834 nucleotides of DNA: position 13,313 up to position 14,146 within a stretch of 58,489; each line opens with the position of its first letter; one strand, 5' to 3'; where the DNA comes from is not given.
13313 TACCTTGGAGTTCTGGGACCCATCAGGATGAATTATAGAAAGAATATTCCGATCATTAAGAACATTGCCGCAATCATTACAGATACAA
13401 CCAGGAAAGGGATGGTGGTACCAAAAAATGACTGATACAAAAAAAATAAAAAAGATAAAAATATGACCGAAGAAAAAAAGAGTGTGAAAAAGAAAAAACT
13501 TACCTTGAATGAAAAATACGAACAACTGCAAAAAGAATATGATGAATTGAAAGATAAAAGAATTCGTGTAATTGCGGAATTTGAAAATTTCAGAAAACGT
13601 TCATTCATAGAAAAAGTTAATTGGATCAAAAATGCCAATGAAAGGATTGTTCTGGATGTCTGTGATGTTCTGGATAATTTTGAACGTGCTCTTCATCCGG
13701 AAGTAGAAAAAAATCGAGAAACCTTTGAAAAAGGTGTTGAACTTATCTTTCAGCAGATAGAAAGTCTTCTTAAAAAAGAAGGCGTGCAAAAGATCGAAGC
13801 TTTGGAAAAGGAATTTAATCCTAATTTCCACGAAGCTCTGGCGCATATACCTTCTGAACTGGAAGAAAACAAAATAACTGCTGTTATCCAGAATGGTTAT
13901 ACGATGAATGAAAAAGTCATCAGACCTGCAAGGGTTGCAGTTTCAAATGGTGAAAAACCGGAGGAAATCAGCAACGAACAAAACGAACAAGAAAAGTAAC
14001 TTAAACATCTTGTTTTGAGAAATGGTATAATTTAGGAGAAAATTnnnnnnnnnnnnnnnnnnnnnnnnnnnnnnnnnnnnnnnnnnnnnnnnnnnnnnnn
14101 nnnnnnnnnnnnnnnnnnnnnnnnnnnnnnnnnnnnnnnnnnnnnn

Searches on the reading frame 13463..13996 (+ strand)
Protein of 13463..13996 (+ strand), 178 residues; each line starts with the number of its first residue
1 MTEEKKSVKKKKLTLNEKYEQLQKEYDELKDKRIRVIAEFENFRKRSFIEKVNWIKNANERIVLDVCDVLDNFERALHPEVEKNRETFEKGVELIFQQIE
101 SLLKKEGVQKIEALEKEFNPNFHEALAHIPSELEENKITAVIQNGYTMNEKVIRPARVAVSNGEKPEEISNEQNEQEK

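Call 18: find_related_loci(query=window:13463-13996:+, collection=genome_contigs, flank=6000)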
Query window:13463-13996:+ (178 aa) in genome_contigs; peptide patterns used: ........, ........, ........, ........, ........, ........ (x = any residue, [..] = any of these).
190 stretches matched a pattern; 126 encode a relative of the query (tblastn E <= 1e-3); the best 80 are kept; 80 distinct loci.
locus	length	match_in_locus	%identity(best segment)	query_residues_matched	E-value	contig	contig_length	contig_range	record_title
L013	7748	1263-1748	96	1-162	7e-95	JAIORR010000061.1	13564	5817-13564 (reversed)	MAG: Candidatus Cloacimonadota bacterium isolate SMBSF23 20074_Bin_4_contigs_1_c_000000000468, whole genome shotgun sequ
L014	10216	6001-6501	78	2-170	1e-83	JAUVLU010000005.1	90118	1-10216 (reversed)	MAG: Candidatus Cloacimonadota bacterium isolate CSMAG_514 CSMAG_514_k141_184054_length_90118_cov_134.8087, whole genome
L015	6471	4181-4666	75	2-163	9e-80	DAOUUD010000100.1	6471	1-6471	MAG TPA_asm: Candidatus Cloacimonadota bacterium isolate CSMAG_814 CSMAG_814_k141_95854_length_6471_cov_9.6445, whole ge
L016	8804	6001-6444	81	19-166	7e-80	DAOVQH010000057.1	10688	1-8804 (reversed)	MAG TPA_asm: Candidatus Cloacimonadota bacterium isolate CSMAG_1570 CSMAG_1570_k141_1815773_length_10688_cov_43.8963, wh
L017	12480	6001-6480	74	4-163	5e-79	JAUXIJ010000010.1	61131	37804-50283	MAG: Candidatus Cloacimonadota bacterium isolate CSMAG_2978 CSMAG_2978_k119_26685_length_61131_cov_9.9973, whole genome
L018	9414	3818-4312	74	3-169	1e-78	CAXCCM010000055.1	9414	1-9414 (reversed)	MAG TPA_asm: uncultured bacterium isolate SRR3724644_metabat2_40 genome assembly, contig: ERZ4200978.2391, whole genome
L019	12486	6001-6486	74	2-163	1e-78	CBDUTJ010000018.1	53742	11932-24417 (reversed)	MAG TPA_asm: uncultured bacterium isolate SRR22302360_binner13_Refined_49 genome assembly, contig: ERZ25073602.68, whole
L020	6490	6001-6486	74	13-174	8e-78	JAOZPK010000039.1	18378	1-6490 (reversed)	MAG: Candidatus Cloacimonadota bacterium isolate GMC4.metabat2.199_sub GMC4_3091_length_18378_cov_16.998636, whole genom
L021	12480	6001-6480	74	9-168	2e-77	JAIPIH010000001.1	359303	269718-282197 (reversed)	MAG: Candidatus Cloacimonadota bacterium isolate Tobar13.5m-G70 Tobar13-5m-C7, whole genome shotgun sequence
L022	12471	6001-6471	76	13-169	8e-77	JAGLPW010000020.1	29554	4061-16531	MAG: Candidatus Cloacimonadota bacterium isolate RS_8_23 ROV157_8.bin.23.fa_20, whole genome shotgun sequence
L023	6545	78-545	74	13-168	3e-75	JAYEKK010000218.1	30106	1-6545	MAG: Candidatus Cloacimonadota bacterium isolate MAG139 MAG139_218, whole genome shotgun sequence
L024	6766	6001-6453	74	13-163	7e-73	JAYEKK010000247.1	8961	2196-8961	MAG: Candidatus Cloacimonadota bacterium isolate MAG139 MAG139_247, whole genome shotgun sequence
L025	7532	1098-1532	74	19-163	8e-72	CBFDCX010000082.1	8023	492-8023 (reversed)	MAG TPA_asm: uncultured bacterium isolate SRR26215684_binner13_Refined_72 genome assembly, contig: ERZ25073497.5195, who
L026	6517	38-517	67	9-167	5e-69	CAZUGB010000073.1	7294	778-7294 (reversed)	MAG TPA_asm: uncultured Candidatus Cloacimonadota bacterium isolate binchicken_co219_449 genome assembly, contig: k141_1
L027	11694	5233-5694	70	14-166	1e-68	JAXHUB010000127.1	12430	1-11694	MAG: Candidatus Cloacimonadota bacterium isolate MAG40_tar_biofilm MAG40_127, whole genome shotgun sequence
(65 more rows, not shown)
